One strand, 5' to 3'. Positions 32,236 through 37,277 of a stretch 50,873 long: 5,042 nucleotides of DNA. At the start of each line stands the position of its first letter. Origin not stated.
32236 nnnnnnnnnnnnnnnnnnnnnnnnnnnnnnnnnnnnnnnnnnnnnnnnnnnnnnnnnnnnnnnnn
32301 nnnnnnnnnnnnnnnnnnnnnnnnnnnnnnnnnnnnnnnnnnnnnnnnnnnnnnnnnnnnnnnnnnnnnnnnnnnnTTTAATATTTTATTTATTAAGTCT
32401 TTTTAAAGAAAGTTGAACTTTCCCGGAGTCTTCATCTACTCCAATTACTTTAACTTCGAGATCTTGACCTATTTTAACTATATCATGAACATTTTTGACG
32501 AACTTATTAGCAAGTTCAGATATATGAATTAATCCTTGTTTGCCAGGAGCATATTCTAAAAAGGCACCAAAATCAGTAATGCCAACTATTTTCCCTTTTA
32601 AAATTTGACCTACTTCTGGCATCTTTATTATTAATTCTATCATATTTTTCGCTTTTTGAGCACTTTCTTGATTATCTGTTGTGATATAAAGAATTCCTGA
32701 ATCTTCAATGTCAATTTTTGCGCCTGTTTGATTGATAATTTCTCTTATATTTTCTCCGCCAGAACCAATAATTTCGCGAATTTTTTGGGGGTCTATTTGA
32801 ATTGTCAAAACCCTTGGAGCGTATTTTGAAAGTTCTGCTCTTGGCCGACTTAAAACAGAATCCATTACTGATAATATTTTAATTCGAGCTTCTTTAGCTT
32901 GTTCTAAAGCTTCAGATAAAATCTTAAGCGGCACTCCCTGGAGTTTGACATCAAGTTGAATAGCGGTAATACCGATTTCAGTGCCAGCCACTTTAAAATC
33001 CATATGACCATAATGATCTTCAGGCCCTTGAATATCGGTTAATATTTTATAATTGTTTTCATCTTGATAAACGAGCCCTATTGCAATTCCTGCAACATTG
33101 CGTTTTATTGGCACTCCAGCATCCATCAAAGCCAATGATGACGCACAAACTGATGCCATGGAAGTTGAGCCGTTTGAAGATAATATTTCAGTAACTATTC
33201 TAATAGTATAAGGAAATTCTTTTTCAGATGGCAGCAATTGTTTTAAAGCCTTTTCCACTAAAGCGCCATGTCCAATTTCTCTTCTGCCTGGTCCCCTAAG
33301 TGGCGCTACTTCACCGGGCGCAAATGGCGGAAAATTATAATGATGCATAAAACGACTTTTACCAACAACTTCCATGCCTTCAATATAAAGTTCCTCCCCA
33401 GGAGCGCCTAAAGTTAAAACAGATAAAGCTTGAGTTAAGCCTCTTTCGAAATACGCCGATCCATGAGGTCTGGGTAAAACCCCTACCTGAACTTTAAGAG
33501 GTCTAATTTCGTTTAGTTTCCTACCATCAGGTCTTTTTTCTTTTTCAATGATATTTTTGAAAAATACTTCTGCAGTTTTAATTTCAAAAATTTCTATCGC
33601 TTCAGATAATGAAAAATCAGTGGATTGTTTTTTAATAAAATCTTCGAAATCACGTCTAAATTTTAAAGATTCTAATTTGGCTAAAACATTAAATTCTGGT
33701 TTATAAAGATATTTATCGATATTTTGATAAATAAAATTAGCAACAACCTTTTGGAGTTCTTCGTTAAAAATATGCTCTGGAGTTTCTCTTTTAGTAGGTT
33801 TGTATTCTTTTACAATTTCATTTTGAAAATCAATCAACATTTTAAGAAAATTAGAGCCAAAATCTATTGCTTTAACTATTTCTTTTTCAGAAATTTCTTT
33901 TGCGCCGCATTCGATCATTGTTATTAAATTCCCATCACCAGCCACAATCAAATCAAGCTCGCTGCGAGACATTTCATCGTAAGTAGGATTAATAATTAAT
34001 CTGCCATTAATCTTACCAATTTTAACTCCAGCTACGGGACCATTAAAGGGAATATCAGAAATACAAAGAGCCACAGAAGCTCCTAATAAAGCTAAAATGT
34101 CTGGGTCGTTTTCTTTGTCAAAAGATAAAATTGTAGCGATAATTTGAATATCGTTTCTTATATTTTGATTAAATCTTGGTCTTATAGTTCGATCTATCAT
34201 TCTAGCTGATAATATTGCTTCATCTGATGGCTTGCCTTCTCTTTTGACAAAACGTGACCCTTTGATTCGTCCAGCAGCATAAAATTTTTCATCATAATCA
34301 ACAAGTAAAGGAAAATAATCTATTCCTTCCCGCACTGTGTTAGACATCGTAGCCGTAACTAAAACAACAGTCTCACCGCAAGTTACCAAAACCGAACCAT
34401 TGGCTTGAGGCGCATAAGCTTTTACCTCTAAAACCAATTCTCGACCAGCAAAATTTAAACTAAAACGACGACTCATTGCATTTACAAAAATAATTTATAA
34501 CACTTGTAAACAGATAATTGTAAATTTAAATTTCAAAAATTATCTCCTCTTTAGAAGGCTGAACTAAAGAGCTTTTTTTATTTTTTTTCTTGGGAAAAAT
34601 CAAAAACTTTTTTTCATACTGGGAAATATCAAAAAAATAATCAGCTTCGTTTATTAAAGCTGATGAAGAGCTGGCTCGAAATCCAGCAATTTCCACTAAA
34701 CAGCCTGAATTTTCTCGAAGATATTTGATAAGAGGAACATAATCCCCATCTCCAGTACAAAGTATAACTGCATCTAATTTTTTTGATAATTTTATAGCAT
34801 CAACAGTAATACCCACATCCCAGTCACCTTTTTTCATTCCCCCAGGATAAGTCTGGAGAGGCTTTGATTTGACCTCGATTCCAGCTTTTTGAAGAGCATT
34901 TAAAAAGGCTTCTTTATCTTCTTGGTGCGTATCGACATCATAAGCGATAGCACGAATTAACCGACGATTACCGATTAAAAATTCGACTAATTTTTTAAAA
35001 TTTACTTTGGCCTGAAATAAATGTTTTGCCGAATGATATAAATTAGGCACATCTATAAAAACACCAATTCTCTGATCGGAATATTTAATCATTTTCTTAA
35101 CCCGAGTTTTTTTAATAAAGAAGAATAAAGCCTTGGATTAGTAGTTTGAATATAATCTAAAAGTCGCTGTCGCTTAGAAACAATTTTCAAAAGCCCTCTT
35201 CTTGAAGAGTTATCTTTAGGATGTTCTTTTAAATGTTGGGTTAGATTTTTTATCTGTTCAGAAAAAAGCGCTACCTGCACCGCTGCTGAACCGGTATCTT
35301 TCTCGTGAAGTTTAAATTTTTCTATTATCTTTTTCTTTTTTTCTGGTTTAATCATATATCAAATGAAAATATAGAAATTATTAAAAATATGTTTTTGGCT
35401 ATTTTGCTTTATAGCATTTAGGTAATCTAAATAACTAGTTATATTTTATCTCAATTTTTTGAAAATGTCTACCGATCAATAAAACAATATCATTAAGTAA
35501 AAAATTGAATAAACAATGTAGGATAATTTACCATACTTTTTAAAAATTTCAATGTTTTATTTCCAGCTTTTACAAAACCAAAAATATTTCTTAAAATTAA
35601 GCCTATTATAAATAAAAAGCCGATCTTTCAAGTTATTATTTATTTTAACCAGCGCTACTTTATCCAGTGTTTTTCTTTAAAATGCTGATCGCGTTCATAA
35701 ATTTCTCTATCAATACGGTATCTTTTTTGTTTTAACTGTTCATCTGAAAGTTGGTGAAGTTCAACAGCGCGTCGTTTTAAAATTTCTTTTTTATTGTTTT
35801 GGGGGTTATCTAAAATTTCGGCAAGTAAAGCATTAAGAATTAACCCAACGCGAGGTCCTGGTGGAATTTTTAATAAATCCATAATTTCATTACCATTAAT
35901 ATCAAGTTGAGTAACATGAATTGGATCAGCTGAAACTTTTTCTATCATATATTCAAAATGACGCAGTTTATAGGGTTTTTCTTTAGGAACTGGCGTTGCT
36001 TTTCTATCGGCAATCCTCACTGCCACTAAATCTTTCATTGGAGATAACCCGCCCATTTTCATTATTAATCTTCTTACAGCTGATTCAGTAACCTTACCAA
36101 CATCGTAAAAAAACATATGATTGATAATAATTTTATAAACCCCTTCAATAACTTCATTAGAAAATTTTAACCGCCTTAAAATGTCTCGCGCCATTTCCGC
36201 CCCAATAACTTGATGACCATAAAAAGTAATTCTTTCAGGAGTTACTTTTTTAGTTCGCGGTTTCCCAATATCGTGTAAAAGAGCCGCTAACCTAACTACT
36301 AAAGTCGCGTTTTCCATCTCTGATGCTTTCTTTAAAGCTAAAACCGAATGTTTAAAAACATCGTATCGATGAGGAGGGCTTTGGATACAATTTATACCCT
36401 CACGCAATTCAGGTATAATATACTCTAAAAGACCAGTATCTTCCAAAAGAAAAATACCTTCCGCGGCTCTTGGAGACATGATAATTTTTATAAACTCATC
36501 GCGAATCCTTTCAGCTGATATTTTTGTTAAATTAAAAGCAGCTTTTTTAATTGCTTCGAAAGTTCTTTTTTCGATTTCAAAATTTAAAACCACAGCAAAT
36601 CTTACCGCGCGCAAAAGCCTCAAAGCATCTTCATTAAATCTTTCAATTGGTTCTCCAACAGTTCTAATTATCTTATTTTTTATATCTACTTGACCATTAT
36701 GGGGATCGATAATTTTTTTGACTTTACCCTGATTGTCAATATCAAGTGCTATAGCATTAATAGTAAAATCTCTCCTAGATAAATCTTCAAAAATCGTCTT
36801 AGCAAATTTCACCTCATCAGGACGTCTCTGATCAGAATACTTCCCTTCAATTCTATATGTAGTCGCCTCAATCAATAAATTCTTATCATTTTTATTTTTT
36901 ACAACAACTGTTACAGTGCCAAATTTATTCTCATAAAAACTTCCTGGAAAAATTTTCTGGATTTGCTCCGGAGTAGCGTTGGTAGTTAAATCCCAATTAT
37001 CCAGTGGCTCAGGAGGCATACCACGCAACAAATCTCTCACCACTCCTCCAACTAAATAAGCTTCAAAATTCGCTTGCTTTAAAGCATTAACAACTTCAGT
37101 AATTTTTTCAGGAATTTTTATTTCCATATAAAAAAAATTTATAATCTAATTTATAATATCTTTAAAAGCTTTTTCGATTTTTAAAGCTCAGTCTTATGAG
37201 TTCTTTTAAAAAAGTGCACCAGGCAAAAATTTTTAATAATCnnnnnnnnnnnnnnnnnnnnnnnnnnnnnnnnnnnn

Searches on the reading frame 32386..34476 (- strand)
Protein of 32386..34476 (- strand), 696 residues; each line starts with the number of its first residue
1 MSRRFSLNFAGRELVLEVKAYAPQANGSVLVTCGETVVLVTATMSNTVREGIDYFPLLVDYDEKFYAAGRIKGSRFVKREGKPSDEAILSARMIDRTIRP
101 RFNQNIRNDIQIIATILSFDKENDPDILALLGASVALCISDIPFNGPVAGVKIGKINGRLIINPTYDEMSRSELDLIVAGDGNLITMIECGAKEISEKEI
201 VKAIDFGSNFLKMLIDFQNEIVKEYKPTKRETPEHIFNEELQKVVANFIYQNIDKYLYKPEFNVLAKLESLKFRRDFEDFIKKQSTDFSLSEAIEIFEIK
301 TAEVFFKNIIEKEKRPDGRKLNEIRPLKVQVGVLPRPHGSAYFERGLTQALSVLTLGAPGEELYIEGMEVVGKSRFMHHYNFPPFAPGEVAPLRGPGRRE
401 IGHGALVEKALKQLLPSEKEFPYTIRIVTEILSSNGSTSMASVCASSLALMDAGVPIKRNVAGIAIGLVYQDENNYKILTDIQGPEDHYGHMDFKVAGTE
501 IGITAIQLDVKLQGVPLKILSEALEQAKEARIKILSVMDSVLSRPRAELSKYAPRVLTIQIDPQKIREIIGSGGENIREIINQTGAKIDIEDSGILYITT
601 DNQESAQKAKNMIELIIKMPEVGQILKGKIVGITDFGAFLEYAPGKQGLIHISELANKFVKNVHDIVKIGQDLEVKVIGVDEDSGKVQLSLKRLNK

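Call 9: search_protein_families(library=pfam, proteins=[window:32386-34476:-], max_evalue=0.001)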
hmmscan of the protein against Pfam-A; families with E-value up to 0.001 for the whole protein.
window:32386-34476:- (696 aa): 5 families
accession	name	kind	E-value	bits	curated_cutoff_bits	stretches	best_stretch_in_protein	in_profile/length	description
PF01138.27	RNase_PH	-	7e-57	191.9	25.5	2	11-143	2-130/130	3' exoribonuclease family, domain 1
PF03725.20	RNase_PH_C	-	8.9e-22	77.3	20.8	1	146-208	1-65/67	3' exoribonuclease family, domain 2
PF00575.29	S1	-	1e-19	71.1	22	1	620-692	2-74/74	S1 RNA binding domain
PF00013.35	KH_1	-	3.9e-13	49.4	21.5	1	557-614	2-65/66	KH domain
PF22675.2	KH-I_KHDC4-BBP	-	1.4e-06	28.5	30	1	566-607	8-49/76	KHDC4/BBP-like, KH-domain type I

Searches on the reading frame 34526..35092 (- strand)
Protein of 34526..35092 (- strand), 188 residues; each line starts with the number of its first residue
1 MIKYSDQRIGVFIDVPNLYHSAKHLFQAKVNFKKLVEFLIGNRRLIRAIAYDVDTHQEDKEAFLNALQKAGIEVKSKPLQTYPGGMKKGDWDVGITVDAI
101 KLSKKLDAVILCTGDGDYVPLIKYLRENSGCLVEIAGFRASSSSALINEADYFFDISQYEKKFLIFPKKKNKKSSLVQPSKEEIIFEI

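Call 9: search_protein_families(library=pfam, proteins=[window:34526-35092:-], max_evalue=0.001)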
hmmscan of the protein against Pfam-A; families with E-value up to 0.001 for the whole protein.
window:34526-35092:- (188 aa): 1 family
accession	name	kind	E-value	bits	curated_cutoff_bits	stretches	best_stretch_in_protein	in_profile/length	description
PF01936.24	NYN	-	2.1e-35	122.8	24.2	1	8-156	1-144/145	NYN domain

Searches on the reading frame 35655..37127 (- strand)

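Call 9: search_protein_families(library=pfam, proteins=[window:35655-37127:-], max_evalue=0.001)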
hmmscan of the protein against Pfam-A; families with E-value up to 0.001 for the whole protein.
window:35655-37127:- (490 aa): 4 families
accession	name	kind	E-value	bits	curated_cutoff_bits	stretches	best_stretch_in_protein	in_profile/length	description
PF01743.26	PolyA_pol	-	3.9e-32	111.7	23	1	23-155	1-126/126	Poly A polymerase head domain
PF12627.12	PolyA_pol_RNAbd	-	1.1e-22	80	22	1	182-242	1-61/64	Probable RNA and SrmB- binding site of polymerase A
PF01966.28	HD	-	1.4e-12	48.4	22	1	257-344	1-92/116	HD domain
PF13735.12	tRNA_NucTran2_2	-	2.6e-10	40.9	27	1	311-450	22-145/149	tRNA nucleotidyltransferase domain 2 putative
